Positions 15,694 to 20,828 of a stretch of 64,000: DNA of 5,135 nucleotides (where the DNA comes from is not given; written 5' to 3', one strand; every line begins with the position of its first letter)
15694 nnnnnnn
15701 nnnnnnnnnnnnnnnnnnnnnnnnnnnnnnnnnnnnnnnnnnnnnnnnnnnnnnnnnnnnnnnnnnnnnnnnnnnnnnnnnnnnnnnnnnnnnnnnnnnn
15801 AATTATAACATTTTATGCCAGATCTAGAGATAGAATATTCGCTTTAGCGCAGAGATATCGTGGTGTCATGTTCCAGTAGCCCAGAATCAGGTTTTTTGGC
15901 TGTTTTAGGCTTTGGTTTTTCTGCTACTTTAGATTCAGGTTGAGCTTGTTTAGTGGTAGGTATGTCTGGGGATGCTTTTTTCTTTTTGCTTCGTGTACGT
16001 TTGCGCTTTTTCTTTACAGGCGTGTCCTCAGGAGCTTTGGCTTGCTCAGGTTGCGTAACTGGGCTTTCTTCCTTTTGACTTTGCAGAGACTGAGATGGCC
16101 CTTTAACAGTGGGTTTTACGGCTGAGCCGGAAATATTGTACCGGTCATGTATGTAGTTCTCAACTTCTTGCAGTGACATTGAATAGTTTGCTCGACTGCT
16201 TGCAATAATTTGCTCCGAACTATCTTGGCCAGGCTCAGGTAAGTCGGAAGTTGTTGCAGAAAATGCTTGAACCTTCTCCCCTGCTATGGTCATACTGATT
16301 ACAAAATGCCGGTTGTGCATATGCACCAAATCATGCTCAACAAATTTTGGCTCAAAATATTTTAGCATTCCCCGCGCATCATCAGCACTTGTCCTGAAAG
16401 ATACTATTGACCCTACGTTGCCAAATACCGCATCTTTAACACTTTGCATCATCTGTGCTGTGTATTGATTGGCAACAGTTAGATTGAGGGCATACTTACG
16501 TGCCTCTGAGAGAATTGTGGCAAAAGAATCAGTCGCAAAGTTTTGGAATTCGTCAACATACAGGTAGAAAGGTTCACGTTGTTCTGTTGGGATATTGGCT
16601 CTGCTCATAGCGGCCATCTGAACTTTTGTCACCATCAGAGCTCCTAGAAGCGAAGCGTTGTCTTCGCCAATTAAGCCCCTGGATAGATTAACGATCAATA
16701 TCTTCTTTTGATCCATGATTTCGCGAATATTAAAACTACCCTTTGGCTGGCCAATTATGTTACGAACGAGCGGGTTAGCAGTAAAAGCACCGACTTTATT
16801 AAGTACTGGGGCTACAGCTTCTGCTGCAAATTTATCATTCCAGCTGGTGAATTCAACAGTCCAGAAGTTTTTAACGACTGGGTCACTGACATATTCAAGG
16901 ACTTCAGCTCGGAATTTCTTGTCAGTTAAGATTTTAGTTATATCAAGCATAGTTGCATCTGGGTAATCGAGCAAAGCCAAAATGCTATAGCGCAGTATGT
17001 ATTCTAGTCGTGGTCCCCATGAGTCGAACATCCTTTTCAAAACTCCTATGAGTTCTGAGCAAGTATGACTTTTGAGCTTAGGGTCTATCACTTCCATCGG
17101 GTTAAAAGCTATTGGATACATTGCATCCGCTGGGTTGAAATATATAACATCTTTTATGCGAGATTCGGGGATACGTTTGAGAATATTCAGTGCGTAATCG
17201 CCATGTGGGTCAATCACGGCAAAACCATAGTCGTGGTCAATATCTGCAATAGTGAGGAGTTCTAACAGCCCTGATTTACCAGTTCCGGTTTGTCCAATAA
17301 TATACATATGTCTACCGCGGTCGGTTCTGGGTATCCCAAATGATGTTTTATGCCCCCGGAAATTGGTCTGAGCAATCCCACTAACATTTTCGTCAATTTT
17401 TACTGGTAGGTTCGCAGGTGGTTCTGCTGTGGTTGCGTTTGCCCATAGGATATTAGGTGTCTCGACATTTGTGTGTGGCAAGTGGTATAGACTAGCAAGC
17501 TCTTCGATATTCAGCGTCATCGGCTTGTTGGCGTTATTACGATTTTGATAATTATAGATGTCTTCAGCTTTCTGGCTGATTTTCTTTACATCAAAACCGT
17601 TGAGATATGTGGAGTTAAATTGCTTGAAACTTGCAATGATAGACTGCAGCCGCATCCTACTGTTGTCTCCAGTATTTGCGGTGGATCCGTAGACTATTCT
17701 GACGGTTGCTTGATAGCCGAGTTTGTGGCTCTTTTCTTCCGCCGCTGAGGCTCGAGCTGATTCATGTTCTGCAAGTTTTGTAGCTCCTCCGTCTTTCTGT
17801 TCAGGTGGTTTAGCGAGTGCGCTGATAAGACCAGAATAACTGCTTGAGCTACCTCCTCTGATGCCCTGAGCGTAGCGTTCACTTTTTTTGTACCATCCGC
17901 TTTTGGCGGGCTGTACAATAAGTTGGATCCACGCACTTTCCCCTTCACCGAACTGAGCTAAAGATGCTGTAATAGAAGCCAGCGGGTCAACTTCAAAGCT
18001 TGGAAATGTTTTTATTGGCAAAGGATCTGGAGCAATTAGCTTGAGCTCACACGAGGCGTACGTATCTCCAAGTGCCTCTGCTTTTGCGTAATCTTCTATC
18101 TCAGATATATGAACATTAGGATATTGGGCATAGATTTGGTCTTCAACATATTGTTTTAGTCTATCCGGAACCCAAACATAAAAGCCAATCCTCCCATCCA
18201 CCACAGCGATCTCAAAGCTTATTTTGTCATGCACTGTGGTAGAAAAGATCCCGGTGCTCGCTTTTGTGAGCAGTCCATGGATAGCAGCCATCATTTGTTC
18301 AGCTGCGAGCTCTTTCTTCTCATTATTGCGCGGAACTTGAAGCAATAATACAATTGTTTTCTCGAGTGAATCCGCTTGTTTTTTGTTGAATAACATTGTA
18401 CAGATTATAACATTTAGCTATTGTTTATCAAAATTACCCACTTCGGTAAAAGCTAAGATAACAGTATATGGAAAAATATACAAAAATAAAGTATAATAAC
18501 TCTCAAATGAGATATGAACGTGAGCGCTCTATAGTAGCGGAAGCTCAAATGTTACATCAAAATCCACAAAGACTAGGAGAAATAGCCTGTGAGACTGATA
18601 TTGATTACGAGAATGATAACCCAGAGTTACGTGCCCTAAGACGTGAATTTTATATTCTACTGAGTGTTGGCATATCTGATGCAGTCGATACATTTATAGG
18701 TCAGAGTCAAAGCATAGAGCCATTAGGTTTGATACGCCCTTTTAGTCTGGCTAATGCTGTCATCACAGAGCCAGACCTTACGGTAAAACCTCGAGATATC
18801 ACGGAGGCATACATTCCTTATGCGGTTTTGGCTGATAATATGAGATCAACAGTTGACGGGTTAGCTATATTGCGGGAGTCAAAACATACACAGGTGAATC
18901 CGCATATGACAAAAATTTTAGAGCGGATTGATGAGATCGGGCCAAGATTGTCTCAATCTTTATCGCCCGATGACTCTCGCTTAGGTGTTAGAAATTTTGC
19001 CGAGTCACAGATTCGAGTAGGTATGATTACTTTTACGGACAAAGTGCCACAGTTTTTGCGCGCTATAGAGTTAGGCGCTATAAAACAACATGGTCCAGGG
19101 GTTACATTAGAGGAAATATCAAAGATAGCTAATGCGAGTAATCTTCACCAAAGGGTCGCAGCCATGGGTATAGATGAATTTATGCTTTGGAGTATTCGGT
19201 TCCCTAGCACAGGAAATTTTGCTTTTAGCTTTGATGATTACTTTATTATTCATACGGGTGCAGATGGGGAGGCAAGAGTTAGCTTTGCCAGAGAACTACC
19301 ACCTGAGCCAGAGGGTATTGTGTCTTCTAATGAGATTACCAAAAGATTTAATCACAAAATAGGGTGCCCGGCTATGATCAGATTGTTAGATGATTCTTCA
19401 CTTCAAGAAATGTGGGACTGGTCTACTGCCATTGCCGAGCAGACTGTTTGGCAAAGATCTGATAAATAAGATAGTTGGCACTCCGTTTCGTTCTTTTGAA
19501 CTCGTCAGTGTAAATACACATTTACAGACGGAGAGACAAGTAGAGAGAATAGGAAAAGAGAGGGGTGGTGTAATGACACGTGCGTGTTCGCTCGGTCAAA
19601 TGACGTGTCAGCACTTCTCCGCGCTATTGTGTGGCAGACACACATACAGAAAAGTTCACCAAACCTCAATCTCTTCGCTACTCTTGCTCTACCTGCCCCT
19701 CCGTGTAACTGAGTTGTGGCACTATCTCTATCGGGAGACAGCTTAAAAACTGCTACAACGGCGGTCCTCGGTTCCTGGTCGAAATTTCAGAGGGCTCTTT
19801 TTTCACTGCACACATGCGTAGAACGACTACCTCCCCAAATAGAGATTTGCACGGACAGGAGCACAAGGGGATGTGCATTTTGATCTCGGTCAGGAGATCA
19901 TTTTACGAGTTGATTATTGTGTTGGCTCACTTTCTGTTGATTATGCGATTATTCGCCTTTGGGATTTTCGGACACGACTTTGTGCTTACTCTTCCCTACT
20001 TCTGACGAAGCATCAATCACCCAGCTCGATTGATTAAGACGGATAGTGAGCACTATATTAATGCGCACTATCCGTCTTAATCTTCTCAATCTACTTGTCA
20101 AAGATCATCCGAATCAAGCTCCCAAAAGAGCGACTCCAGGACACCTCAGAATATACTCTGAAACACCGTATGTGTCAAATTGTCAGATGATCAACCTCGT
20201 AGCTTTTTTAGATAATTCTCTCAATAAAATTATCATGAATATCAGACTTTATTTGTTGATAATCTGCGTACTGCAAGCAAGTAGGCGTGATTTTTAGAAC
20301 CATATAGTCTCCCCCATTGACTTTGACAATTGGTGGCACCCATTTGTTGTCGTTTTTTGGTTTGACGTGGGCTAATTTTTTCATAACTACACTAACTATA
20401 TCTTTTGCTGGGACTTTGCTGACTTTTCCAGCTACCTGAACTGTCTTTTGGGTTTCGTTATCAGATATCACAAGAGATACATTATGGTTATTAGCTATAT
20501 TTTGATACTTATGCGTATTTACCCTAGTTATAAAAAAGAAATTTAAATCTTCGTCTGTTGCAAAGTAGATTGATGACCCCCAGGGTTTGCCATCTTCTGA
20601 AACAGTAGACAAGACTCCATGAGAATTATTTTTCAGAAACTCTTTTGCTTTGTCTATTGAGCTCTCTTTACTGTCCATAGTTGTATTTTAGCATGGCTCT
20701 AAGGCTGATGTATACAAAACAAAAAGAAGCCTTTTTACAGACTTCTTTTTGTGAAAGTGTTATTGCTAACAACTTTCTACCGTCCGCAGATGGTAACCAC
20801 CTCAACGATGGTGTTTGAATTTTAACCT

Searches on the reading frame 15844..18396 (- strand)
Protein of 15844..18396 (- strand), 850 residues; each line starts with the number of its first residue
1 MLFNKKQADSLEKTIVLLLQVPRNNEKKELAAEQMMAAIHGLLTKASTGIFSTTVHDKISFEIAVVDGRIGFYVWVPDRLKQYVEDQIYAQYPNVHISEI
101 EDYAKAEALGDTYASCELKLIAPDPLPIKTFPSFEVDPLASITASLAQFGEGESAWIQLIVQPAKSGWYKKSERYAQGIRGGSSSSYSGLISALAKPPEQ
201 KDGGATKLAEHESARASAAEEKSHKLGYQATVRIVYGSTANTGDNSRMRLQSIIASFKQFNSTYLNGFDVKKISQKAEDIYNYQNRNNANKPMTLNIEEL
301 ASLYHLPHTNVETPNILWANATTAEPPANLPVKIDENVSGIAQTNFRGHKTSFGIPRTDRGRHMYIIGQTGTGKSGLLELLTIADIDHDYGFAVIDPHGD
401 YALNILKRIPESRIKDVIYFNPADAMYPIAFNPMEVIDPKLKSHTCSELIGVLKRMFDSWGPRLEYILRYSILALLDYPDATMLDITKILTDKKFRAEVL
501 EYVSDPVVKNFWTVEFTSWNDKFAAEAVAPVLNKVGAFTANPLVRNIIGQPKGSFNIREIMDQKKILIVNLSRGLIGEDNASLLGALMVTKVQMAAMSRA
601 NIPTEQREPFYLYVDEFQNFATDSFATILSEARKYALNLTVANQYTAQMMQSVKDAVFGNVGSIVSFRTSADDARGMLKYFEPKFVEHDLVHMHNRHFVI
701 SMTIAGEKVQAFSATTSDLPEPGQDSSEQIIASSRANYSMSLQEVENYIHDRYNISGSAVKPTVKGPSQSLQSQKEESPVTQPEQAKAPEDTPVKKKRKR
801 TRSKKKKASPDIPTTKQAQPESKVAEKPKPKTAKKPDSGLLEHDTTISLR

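Call 60: find_encoding_contigs(protein=window:15844-18396:-, flank=10000, max_places=1)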
Protein window:15844-18396:- (850 aa): 6 contigs read that carry it; 1 place shown.
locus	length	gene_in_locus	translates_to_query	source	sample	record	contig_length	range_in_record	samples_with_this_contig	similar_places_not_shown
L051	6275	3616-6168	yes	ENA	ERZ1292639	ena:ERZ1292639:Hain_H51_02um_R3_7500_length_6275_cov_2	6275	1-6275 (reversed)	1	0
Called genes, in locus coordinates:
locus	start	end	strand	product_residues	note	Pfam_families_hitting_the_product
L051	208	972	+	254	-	PF03372:Exo_endo_phos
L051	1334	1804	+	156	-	PF01243:PNPOx_N, PF16242:Pyrid_ox_like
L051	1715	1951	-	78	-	-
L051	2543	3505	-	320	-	-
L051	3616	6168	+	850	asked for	PF26449:DUF8128, PF01935:DUF87 (weak), PF10412:TrwB_AAD_bind (weak)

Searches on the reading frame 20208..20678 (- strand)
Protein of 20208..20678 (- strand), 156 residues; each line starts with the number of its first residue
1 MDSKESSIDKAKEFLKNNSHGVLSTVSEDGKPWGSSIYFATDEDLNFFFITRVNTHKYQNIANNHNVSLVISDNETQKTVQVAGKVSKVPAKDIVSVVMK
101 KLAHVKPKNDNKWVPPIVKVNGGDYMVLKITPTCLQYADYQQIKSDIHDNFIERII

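Call 86: search_protein_families(library=pfam, proteins=[window:20208-20678:-], max_evalue=0.00001)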
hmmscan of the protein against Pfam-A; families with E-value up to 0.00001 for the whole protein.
window:20208-20678:- (156 aa): 2 families
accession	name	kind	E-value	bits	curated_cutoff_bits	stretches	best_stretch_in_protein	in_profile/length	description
PF01243.27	PNPOx_N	-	4.1e-17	63.1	28.1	1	9-98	3-85/120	Pyridoxamine 5'-phosphate oxidase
PF16242.11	Pyrid_ox_like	-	1.4e-07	31.6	28.8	1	8-89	3-85/149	Pyridoxamine 5'-phosphate oxidase like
